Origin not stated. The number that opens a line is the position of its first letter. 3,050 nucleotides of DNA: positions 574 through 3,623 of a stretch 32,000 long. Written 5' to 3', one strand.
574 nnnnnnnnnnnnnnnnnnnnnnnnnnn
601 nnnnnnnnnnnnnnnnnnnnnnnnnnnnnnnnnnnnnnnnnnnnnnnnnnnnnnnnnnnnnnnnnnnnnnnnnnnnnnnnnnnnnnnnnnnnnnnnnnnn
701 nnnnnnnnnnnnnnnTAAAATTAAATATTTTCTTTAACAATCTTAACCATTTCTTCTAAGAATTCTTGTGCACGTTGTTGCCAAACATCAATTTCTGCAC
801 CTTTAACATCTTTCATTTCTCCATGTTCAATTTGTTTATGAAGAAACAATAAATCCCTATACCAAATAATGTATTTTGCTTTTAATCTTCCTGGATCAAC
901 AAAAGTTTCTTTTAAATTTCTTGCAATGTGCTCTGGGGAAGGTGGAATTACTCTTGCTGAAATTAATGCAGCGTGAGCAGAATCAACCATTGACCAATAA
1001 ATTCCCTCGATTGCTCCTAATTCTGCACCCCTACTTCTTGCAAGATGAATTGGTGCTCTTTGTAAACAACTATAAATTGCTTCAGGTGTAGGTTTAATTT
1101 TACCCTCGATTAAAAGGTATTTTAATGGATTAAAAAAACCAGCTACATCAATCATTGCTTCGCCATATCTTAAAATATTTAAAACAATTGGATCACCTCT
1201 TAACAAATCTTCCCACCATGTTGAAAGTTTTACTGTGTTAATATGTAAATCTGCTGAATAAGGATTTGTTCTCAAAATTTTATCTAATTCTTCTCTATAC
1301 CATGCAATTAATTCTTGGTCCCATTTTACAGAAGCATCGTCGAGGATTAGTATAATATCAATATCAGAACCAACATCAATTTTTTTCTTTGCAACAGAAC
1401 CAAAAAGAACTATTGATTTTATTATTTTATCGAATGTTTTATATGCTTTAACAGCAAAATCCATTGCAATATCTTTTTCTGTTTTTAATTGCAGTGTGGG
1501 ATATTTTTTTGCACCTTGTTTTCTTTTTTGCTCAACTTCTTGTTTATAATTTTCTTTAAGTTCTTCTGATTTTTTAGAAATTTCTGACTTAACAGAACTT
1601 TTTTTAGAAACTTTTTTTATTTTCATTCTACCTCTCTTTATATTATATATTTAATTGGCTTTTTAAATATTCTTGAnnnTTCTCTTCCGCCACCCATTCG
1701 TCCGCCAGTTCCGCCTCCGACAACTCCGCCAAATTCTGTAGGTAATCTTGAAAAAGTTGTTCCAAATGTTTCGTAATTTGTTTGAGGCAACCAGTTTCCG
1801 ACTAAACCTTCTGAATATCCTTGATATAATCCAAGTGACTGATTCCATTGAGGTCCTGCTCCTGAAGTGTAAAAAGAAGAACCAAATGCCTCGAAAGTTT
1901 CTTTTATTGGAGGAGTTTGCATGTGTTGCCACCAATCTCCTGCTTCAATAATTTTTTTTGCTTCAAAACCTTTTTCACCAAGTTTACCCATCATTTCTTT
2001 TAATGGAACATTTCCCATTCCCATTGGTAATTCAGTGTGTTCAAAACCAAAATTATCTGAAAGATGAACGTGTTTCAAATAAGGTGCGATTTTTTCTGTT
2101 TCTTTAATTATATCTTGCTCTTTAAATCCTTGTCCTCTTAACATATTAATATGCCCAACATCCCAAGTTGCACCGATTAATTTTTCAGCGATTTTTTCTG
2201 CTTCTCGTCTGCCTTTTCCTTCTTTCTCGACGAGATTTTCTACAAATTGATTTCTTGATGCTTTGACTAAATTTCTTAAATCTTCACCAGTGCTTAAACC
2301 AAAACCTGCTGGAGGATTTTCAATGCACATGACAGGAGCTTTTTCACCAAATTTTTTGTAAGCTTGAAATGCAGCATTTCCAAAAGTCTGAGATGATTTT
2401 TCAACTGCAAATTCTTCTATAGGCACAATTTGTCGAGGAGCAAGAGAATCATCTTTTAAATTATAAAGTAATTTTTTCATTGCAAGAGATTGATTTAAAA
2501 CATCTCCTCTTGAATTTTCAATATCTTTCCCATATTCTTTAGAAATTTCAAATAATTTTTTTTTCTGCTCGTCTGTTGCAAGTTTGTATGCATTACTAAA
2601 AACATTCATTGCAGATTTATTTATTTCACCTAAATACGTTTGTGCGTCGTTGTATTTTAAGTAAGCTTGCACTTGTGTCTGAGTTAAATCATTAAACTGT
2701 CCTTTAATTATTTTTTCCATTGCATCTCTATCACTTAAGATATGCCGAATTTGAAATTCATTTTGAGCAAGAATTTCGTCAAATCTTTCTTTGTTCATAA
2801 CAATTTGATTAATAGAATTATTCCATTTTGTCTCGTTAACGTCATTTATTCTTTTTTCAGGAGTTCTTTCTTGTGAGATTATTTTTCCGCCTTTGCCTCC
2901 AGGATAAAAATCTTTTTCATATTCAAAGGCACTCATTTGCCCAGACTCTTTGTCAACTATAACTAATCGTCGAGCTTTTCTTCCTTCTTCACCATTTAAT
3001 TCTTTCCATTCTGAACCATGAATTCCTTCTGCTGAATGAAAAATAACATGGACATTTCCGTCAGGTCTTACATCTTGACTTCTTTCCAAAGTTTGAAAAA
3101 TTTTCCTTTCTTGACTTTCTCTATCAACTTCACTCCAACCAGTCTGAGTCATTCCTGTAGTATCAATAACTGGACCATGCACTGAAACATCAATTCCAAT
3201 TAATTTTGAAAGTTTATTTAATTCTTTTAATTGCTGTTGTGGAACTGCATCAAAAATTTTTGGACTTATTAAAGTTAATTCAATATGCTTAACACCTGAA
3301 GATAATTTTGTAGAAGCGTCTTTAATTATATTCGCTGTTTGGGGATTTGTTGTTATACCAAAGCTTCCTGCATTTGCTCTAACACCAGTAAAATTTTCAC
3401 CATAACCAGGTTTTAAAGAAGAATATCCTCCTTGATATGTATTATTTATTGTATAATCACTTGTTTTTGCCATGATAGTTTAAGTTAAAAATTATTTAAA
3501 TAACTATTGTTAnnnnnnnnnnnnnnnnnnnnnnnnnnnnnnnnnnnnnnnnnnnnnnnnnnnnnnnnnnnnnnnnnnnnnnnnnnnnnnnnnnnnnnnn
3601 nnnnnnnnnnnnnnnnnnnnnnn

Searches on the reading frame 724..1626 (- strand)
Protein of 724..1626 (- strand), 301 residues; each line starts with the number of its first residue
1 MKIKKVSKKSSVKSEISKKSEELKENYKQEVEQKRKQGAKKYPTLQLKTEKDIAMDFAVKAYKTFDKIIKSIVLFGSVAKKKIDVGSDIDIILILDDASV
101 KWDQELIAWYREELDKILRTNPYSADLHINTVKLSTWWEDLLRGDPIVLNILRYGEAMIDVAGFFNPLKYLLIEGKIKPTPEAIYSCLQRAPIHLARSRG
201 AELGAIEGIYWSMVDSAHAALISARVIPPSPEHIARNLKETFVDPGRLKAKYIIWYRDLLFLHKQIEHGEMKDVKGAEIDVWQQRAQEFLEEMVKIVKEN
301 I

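Call 79: search_protein_families(library=pfam, proteins=[window:724-1626:-], max_evalue=0.0001)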
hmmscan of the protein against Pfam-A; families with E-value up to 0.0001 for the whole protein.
window:724-1626:- (301 aa): 2 families
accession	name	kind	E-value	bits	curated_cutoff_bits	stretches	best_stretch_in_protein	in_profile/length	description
PF01909.29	NTP_transf_2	-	1.7e-07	32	21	1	61-119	7-66/93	Nucleotidyltransferase domain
PF18765.7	Polbeta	-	6.5e-07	29.9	26.9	1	67-106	11-49/93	Polymerase beta, Nucleotidyltransferase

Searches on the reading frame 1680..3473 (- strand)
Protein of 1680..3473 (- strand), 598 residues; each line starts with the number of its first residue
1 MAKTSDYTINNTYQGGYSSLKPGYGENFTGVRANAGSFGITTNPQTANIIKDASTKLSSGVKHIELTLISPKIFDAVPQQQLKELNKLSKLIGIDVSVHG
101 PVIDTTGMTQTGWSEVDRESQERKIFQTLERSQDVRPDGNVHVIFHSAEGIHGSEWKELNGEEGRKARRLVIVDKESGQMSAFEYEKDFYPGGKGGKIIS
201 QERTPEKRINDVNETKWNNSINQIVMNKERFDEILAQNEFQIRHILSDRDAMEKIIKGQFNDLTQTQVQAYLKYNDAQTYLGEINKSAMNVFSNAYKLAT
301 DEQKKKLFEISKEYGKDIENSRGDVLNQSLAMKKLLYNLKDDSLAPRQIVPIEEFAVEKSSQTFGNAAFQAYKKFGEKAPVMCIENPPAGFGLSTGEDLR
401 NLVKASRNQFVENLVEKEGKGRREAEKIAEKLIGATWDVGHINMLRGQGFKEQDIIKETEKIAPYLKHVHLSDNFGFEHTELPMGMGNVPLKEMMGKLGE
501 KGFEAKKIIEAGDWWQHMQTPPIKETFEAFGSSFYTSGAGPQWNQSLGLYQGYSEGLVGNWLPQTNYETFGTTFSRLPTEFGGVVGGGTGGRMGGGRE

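Call 79: search_protein_families(library=pfam, proteins=[window:1680-3473:-], max_evalue=0.0001)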
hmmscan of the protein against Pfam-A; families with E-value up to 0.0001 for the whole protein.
window:1680-3473:- (598 aa): 1 family
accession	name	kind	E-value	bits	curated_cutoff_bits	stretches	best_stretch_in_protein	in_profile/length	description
PF01261.30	AP_endonuc_2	-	3.5e-12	47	31.1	1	426-511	146-229/249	Xylose isomerase-like TIM barrel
